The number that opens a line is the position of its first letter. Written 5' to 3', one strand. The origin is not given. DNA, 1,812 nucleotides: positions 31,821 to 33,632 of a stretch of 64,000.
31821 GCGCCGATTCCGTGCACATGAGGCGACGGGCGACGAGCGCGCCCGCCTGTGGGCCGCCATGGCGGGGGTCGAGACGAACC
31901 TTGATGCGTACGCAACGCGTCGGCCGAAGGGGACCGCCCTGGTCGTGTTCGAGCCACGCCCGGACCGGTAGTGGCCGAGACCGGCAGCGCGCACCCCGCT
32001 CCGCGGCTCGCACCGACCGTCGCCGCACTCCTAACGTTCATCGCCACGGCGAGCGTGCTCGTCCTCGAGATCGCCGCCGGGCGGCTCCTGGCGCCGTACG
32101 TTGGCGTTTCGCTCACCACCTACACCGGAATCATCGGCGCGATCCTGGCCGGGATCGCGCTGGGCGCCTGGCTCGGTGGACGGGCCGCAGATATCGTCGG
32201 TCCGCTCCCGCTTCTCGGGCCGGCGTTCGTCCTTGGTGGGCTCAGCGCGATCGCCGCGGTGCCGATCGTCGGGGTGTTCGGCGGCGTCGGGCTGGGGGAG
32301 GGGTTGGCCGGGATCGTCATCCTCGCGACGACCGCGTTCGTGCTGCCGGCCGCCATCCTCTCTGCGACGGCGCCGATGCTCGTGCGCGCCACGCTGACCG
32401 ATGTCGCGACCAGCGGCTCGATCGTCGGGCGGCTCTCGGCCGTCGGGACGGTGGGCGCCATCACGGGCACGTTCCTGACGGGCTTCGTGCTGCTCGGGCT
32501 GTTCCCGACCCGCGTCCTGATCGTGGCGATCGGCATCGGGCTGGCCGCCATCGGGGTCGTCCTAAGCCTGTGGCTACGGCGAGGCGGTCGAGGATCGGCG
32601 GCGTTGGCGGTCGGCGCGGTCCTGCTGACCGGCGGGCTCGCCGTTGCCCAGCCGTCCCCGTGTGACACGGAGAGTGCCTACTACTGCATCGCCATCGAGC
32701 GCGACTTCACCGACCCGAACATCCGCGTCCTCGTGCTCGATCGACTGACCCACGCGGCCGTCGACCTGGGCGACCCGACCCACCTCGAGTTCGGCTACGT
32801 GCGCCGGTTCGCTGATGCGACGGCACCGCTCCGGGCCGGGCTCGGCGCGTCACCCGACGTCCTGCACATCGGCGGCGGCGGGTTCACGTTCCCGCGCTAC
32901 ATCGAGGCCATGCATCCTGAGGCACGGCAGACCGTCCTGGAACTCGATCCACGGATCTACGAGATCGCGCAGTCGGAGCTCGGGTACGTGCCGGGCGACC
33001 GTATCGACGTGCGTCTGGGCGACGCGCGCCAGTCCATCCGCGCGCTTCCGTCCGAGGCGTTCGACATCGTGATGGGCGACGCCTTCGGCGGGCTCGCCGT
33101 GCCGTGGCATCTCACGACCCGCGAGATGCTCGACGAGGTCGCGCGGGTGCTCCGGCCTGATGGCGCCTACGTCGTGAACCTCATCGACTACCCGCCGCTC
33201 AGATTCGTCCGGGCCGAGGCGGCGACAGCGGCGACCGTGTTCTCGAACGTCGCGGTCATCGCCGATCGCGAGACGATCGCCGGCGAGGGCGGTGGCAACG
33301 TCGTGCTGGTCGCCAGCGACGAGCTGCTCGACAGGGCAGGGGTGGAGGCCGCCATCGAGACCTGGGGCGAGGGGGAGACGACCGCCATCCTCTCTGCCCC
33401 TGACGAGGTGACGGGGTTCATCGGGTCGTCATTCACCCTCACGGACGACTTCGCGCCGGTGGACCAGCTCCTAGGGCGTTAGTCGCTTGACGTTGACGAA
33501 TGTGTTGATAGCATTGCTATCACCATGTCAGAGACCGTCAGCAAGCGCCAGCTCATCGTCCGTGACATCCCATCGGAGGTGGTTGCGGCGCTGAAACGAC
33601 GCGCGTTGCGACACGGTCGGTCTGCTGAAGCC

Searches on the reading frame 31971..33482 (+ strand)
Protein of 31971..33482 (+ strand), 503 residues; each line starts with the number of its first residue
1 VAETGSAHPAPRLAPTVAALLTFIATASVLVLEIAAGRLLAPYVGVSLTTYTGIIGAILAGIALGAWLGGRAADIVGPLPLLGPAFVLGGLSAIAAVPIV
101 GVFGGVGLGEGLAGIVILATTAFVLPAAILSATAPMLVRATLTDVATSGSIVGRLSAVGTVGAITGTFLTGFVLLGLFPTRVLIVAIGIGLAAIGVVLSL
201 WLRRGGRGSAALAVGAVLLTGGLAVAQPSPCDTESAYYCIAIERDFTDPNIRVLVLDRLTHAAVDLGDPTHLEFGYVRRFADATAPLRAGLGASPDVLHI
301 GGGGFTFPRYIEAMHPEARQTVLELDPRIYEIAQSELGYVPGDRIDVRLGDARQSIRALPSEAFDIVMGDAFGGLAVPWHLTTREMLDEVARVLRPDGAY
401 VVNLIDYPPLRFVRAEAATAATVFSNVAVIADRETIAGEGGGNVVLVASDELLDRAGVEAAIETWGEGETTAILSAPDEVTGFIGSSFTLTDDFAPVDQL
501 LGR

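Call 73: search_protein_families(library=pfam, proteins=[window:31971-33482:+])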
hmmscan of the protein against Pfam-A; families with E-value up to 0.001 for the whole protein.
window:31971-33482:+ (503 aa): 3 families
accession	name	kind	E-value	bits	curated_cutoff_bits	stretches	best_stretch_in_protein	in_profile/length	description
PF13649.12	Methyltransf_25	-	1.2e-05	26.3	27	1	297-398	1-97/97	Methyltransferase domain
PF08241.18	Methyltransf_11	-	4e-05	24.6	21.2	1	298-401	1-94/95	Methyltransferase domain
PF01564.23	Spermine_synth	-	0.00013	22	22.9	1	296-401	21-129/186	Spermine/spermidine synthase domain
